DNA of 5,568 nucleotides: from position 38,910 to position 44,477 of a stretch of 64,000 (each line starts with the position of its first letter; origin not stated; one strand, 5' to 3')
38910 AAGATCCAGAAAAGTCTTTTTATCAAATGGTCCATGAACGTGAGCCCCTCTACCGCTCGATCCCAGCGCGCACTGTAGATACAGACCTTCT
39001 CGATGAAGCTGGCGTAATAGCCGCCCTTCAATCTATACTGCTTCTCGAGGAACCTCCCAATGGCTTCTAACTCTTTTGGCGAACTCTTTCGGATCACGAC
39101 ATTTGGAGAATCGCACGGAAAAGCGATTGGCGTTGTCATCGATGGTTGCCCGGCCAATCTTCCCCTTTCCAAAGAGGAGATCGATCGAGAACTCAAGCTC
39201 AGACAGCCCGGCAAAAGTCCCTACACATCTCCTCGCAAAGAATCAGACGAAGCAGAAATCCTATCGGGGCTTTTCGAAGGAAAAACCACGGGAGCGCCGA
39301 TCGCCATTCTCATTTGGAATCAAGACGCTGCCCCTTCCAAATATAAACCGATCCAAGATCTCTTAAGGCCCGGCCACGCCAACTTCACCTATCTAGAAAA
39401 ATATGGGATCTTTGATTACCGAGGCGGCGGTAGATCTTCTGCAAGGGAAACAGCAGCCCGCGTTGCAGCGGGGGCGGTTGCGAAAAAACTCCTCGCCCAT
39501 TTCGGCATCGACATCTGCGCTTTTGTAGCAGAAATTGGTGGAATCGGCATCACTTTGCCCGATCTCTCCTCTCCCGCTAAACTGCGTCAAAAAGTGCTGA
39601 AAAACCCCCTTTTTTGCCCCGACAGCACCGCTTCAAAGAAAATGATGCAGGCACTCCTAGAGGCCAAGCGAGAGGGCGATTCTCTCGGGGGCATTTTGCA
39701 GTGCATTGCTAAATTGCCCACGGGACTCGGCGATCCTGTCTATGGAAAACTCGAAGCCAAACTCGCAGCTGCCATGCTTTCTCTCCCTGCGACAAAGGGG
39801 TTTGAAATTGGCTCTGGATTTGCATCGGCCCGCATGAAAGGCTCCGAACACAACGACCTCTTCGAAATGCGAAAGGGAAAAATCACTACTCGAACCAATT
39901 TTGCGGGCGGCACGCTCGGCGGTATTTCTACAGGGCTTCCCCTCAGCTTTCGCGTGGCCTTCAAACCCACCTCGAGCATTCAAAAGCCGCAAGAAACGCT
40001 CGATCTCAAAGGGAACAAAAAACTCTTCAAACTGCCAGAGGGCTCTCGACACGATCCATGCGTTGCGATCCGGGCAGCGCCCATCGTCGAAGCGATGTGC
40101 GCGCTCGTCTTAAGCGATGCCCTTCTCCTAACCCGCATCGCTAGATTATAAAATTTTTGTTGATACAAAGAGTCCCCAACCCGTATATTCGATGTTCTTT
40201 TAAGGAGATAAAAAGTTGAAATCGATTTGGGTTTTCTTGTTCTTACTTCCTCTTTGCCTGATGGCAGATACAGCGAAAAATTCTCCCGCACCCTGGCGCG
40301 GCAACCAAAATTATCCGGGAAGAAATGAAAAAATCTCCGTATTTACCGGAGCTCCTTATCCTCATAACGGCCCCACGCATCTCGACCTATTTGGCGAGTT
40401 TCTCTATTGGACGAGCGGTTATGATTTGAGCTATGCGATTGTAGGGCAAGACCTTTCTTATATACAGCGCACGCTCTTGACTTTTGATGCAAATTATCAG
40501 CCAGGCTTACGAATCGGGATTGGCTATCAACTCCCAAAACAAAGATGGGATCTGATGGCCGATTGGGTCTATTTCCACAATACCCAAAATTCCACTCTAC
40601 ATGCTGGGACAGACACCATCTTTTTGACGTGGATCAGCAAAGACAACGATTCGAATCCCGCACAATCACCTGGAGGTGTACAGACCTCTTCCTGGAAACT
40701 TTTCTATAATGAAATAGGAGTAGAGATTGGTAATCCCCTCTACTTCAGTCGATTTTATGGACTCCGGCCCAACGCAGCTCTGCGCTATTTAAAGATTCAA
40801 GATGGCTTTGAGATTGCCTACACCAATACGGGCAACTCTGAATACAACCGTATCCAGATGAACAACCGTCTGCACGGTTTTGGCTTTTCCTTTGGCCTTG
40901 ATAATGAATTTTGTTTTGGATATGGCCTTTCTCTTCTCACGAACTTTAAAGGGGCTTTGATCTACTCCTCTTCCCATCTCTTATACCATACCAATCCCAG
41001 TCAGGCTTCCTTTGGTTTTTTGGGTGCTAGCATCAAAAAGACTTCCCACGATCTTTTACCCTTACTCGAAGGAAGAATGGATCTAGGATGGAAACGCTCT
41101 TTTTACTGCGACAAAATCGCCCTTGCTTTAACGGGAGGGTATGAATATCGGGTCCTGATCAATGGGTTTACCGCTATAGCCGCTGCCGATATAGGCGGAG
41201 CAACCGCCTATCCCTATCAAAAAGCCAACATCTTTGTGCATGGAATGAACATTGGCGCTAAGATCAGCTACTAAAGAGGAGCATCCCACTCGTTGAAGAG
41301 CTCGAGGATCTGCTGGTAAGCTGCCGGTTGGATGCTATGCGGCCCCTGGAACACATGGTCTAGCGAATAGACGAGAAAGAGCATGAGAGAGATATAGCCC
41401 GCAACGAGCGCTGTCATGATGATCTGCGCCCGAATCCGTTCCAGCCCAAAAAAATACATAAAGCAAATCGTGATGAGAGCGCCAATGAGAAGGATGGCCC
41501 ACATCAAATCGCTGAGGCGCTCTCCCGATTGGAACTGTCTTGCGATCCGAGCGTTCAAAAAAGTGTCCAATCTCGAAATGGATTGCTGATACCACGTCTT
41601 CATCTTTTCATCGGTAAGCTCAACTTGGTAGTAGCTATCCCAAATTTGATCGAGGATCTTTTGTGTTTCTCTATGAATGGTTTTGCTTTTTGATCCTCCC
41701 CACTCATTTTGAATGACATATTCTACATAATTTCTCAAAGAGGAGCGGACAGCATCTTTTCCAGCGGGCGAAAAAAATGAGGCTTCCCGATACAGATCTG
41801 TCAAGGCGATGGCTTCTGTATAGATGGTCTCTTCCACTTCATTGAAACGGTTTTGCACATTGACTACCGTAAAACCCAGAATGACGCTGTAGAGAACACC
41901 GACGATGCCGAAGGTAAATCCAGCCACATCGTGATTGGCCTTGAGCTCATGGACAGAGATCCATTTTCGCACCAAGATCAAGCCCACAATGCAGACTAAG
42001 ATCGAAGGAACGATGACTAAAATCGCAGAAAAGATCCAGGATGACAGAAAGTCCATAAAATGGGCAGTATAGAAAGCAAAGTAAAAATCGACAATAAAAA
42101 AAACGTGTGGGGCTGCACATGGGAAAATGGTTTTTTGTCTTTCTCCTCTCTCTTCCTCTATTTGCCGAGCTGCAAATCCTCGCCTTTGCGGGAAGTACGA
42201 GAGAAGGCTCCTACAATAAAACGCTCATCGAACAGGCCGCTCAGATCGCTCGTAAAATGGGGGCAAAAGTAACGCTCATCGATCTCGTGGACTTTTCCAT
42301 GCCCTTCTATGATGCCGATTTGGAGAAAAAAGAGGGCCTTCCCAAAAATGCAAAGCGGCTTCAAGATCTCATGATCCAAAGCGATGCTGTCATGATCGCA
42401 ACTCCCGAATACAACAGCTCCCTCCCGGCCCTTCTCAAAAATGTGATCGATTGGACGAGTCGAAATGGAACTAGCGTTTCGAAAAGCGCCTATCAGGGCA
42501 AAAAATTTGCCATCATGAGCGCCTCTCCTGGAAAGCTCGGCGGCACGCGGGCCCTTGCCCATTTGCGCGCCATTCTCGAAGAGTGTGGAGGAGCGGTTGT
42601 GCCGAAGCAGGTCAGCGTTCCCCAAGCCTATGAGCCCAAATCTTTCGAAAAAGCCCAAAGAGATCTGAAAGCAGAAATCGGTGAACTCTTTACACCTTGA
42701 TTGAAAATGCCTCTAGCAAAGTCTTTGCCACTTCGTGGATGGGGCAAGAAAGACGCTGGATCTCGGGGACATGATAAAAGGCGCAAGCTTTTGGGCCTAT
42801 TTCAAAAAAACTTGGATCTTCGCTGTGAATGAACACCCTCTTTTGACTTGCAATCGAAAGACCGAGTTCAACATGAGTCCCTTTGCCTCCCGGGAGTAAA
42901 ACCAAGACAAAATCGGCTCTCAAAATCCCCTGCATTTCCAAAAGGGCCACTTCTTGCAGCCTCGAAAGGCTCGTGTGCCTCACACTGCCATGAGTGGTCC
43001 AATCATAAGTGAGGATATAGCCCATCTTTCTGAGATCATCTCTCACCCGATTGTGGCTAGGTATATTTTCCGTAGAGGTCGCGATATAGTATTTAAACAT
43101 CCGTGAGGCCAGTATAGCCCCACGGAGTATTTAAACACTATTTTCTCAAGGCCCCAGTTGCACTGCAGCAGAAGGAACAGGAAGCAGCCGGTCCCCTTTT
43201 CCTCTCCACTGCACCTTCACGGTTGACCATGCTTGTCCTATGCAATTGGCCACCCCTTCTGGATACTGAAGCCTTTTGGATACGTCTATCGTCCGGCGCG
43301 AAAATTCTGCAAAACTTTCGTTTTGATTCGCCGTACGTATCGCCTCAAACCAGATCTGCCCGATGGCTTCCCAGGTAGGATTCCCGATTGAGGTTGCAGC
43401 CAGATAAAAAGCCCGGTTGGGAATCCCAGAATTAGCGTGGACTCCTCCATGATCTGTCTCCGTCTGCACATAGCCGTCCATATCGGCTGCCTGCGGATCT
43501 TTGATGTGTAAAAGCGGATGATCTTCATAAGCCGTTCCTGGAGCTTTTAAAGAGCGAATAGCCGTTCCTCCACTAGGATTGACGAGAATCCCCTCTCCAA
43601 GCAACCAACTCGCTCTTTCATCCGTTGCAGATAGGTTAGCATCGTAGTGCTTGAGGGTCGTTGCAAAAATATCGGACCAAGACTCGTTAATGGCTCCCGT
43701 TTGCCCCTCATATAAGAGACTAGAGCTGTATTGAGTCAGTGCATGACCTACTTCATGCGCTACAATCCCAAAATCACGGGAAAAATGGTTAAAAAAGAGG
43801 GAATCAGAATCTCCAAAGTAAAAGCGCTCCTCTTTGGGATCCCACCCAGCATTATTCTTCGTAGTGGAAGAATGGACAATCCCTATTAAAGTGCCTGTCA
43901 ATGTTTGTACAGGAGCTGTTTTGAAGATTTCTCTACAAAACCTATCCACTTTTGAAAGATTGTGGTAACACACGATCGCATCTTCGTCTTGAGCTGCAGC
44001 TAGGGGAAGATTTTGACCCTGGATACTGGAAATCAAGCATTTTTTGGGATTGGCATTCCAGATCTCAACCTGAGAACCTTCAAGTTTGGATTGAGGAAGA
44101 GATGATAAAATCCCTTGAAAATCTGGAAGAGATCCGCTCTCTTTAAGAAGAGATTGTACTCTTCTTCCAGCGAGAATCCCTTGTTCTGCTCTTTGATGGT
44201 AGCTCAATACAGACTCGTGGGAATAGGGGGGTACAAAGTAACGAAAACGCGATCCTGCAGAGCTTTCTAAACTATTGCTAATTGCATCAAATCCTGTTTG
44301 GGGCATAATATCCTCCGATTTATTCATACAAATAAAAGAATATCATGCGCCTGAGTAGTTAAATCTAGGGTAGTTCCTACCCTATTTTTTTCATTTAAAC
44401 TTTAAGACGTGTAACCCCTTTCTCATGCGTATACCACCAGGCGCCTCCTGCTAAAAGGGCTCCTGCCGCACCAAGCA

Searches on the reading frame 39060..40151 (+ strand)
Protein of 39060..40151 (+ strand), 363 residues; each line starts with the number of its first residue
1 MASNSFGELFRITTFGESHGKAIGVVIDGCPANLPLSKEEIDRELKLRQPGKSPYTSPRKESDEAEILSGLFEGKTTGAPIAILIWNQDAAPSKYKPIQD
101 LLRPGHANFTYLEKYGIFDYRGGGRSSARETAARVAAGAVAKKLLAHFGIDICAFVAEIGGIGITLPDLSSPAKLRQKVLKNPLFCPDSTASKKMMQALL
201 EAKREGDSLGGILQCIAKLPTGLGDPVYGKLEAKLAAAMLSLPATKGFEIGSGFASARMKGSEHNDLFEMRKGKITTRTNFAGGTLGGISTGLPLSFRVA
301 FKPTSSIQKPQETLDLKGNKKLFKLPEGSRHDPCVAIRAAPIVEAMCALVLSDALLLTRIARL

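Call 73: search_protein_families(library=pfam, proteins=[window:39060-40151:+], max_evalue=0.00001)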
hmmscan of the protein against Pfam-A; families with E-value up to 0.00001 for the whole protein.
window:39060-40151:+ (363 aa): 1 family
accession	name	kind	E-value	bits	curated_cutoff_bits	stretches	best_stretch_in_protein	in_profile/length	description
PF01264.26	Chorismate_synt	-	1.9e-132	441.4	27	1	10-356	1-327/327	Chorismate synthase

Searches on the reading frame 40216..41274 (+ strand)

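Call 73: search_protein_families(library=pfam, proteins=[window:40216-41274:+], max_evalue=0.00001)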
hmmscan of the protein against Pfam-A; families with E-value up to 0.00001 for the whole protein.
window:40216-41274:+ (352 aa): 1 family
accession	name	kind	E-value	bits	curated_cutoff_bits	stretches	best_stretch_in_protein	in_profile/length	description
PF05150.18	Legionella_OMP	-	7.6e-26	91.1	25.4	1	54-350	7-279/281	Legionella pneumophila major outer membrane protein precursor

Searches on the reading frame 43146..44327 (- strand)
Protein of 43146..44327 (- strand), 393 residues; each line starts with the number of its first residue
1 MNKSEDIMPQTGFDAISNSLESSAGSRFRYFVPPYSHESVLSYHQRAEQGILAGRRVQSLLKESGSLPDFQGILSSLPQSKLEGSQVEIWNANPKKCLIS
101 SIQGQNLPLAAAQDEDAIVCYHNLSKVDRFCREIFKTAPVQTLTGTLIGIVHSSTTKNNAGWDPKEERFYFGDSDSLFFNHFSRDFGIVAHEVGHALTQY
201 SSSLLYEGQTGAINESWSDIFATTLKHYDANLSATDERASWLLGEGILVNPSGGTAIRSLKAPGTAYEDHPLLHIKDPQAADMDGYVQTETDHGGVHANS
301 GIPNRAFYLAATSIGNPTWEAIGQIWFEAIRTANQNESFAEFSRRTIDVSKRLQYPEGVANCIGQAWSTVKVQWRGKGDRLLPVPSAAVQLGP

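Call 73: search_protein_families(library=pfam, proteins=[window:43146-44327:-], max_evalue=0.00001)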
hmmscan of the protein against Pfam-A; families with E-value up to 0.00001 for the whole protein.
window:43146-44327:- (393 aa): 2 families
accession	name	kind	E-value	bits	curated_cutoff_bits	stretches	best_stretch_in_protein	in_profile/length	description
PF02868.21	Peptidase_M4_C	-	4.7e-38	131.1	24.4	1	202-372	1-165/165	Thermolysin metallopeptidase, alpha-helical domain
PF01447.24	Peptidase_M4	-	5.4e-10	40.3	22.4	1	113-199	61-145/145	Thermolysin metallopeptidase, catalytic domain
